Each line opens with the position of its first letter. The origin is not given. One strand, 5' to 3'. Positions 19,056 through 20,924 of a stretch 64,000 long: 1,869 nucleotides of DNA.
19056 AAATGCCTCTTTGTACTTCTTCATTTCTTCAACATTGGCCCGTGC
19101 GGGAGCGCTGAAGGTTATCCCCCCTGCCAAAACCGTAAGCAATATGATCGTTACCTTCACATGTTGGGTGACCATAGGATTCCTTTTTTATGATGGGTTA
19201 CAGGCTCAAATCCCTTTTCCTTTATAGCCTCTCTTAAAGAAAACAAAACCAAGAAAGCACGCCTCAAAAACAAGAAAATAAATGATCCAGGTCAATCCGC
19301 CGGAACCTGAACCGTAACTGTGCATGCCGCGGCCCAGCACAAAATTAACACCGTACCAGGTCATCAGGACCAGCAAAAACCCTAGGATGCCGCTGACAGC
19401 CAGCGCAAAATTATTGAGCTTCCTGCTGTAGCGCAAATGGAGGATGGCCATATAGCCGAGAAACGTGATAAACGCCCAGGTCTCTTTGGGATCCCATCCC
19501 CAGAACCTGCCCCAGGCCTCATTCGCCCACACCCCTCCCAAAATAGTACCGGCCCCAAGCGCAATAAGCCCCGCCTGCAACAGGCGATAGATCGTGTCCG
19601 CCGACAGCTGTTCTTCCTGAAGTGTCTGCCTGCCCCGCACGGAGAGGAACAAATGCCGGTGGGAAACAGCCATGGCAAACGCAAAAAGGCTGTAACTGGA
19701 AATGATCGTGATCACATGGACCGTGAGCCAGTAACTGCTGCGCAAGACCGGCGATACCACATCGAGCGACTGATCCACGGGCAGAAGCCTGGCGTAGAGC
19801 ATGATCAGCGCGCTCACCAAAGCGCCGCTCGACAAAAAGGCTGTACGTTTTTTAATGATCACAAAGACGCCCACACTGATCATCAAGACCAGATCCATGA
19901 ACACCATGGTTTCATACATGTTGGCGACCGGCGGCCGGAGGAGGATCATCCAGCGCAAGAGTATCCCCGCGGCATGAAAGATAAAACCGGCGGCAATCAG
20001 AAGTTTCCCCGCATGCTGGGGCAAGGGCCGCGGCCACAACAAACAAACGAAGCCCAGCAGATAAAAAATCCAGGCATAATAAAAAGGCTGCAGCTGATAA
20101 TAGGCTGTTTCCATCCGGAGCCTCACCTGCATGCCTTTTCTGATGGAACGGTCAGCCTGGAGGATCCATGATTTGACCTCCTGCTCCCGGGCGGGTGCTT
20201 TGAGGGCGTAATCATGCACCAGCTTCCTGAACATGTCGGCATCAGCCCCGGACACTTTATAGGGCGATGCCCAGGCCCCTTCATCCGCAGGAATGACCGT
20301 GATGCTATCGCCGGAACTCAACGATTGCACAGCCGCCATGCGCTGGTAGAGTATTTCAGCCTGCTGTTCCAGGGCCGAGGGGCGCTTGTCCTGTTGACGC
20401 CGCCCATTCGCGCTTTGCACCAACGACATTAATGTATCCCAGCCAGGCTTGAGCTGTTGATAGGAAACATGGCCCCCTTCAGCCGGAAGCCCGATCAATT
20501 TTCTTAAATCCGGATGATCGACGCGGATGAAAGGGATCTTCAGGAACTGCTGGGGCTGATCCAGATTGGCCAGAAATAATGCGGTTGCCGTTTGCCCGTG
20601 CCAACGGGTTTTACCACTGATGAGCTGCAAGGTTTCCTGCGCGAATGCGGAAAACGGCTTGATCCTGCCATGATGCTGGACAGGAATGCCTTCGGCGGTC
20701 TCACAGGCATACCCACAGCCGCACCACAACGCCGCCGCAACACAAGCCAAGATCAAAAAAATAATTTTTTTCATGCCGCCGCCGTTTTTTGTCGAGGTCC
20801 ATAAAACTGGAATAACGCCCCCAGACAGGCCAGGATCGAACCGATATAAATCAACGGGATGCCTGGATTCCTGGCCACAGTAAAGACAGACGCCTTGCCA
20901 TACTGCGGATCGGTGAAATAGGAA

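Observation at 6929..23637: Complete siroheme-dependent (Ahb) haem b pathway fused into one supercluster with System II cytochrome c maturation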

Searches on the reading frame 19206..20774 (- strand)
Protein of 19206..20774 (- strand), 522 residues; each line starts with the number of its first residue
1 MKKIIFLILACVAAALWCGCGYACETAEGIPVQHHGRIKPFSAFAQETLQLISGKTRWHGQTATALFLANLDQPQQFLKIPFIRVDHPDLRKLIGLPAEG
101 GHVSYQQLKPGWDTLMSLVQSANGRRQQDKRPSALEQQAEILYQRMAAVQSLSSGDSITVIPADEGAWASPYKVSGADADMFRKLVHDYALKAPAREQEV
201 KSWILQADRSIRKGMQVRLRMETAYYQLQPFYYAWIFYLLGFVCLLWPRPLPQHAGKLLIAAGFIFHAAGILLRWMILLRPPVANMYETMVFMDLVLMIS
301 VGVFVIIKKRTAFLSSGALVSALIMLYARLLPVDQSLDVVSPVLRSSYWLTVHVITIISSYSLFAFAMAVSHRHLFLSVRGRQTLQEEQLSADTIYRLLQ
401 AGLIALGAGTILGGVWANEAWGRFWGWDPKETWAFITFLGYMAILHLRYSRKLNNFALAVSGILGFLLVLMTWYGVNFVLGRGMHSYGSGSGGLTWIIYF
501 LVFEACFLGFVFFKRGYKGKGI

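Call 3: search_protein_families(library=ncbifam, proteins=[window:19206-20774:-])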
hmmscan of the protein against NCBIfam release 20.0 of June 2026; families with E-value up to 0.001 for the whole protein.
window:19206-20774:- (522 aa): 2 families
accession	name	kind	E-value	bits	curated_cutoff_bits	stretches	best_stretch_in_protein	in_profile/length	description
TIGR03144.1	cytochr_II_ccsB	equivalog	2.2e-46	158.6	187.6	1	261-488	3-252/252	c-type cytochrome biogenesis protein CcsB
TIGR01191.1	ccmC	subfamily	1.7e-06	28.1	186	1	403-478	61-135/184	heme ABC transporter permease CcmC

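Call 5: search_protein_families(library=pfam, proteins=[window:19206-20774:-], max_evalue=0.01)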
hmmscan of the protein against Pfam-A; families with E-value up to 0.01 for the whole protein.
window:19206-20774:- (522 aa): 1 family
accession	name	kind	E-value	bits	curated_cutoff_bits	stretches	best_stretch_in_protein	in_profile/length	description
PF01578.25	Cytochrom_C_asm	-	3.7e-32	112.1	29.9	1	284-480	2-208/212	Cytochrome C assembly protein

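Call 32: search_solved_structures(query=window:19206-20774:-, max_evalue=0.01, show_alignments=1)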
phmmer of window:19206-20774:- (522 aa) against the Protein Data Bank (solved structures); distinct sequences matched with E-value up to 0.01: 2.
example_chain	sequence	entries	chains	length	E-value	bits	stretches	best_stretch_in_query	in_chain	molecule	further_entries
7s9y_A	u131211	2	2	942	1.9e-47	165.5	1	34-493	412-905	Cytochrome c biogenesis protein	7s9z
25vk_A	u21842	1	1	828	1.5e-37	132.8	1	218-497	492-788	Cytochrome c biogenesis protein (CcsA)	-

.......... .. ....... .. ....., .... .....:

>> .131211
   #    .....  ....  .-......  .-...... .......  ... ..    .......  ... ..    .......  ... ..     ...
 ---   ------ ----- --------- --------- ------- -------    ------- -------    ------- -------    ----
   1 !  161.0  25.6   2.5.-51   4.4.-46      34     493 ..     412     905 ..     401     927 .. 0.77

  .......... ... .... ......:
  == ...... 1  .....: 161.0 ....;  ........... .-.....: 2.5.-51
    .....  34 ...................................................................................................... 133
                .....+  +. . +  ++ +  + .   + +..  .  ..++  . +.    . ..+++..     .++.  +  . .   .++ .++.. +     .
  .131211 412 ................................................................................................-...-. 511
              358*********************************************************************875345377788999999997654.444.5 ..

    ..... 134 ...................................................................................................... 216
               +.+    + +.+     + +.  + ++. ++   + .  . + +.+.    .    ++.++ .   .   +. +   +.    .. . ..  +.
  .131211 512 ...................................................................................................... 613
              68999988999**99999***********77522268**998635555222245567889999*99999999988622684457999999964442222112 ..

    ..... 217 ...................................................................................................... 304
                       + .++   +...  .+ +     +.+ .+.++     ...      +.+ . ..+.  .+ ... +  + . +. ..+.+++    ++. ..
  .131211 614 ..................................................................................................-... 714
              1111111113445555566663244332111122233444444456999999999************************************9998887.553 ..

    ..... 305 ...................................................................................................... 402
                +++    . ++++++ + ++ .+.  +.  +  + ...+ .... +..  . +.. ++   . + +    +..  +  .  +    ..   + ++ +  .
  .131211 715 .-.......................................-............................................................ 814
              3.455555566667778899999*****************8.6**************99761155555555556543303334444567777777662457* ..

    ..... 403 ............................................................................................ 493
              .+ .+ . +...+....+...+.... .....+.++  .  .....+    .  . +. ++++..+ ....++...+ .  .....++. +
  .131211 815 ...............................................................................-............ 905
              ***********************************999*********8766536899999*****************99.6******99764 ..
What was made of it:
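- CcsA matches CcsBA 7S9Y at E=1.9e-47, with the WWD motif and His residues conserved (call 32). CcsA keeps every haem-handling hallmark of a working synthetase and aligns over 460 residues with CcsBA (call 32).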
